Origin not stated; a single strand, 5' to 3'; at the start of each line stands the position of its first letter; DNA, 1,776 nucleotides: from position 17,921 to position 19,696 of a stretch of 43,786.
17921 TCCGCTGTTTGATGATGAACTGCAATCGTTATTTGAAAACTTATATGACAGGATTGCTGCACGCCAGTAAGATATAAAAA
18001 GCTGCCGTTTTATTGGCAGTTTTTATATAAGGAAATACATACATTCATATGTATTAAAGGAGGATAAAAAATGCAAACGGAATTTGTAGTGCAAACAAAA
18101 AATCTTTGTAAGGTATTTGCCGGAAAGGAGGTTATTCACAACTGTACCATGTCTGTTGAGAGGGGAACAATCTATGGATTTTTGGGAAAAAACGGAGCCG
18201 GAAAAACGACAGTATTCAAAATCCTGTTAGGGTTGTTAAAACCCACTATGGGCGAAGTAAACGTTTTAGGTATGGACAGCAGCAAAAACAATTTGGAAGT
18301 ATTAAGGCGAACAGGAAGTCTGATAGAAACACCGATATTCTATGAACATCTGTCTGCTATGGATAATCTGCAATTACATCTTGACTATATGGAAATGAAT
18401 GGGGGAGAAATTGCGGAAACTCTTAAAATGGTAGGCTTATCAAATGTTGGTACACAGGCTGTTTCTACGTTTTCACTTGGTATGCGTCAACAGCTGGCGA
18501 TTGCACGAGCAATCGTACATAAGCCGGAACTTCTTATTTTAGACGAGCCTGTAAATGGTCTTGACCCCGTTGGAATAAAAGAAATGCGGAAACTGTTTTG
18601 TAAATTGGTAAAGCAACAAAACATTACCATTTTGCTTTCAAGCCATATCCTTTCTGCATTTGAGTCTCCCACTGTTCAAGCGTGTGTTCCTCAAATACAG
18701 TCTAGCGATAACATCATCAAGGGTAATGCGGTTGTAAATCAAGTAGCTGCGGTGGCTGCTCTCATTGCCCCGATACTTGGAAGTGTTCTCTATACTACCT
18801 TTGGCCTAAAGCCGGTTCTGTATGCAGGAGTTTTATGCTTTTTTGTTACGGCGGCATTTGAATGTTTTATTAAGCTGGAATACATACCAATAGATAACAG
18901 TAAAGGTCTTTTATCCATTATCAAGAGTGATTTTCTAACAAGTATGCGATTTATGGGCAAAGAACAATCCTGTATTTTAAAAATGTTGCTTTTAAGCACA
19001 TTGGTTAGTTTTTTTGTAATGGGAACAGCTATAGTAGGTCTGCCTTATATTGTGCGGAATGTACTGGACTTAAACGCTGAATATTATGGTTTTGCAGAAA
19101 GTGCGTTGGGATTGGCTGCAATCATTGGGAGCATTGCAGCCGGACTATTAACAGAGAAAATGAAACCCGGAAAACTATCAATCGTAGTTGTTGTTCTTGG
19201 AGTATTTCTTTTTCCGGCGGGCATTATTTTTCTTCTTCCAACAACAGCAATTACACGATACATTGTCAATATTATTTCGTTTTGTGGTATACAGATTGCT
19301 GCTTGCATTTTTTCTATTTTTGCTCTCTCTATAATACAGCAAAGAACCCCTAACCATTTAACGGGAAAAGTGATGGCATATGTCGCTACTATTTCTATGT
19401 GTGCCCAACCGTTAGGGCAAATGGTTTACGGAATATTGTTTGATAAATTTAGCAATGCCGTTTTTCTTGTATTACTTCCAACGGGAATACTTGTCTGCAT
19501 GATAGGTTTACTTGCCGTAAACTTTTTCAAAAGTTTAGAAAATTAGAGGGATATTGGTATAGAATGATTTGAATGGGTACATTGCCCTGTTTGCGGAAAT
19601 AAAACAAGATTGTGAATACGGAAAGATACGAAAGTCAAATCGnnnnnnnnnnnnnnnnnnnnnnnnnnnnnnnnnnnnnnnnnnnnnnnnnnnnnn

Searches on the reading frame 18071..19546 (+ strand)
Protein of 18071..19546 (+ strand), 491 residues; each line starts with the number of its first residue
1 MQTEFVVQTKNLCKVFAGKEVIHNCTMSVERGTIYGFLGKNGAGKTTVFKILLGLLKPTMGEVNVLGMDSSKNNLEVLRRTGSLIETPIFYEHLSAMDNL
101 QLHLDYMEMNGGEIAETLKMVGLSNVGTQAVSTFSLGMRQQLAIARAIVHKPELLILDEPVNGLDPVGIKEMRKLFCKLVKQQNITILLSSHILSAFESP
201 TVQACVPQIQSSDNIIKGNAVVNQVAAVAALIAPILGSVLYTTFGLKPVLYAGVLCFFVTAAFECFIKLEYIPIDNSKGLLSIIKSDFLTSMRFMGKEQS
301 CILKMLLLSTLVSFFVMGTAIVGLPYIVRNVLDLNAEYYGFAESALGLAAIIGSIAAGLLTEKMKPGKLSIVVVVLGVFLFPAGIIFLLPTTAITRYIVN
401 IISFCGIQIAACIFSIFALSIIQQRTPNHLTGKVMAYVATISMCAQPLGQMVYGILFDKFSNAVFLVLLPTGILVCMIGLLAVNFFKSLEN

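Call 11: search_protein_families(library=pfam, proteins=[window:18071-19546:+])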
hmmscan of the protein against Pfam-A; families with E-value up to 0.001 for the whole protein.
window:18071-19546:+ (491 aa): 4 families
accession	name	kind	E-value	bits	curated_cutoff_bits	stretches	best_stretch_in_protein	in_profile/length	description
PF00005.33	ABC_tran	-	6e-28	98.6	25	1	23-162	2-137/137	ABC transporter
PF07690.21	MFS_1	-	1.4e-17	64.1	33.4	1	193-446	97-343/347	Major Facilitator Superfamily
PF05977.19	MFS_3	-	3.4e-11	42.7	27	1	189-478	111-388/524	Transmembrane secretion effector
PF13304.12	AAA_21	-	2.3e-10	41.5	27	1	118-193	222-299/304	AAA domain, putative AbiEii toxin, Type IV TA system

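Call 78: find_encoding_contigs(protein=window:18071-19546:+, flank=5000, max_places=8)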
Protein window:18071-19546:+ (491 aa): 2 contigs read that carry it; 1 place shown.
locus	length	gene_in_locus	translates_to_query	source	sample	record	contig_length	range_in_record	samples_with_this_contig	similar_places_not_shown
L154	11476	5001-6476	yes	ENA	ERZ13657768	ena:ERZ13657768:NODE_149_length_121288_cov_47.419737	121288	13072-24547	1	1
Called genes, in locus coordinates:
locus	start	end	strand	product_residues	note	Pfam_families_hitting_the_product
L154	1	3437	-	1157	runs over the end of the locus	PF25788:Ig_Rha78A_N, PF08531:Bac_rhamnosid_N, PF05592:Bac_rhamnosid, PF17389:Bac_rhamnosid6H, PF17390:Bac_rhamnosid_C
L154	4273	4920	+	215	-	PF21303:TetR_C_39 (faint), PF00440:TetR_N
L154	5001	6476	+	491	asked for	PF00005:ABC_tran, PF13304:AAA_21 (weak), PF05977:MFS_3, PF07690:MFS_1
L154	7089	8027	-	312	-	PF01699:Na_Ca_ex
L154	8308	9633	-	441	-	PF03023:MurJ, PF01554:MatE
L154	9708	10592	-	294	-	PF07456:Hpre_diP_synt_I, PF07009:NusG_II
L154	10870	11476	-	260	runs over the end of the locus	PF04060:FeS, PF14697:Fer4_21 (weak), PF25160:LdpA_Fe-S-bd (weak), PF00037:Fer4 (weak), PF12837:Fer4_6 (weak), PF13237:Fer4_10 (weak), PF12838:Fer4_7, PF00037:Fer4, +4 more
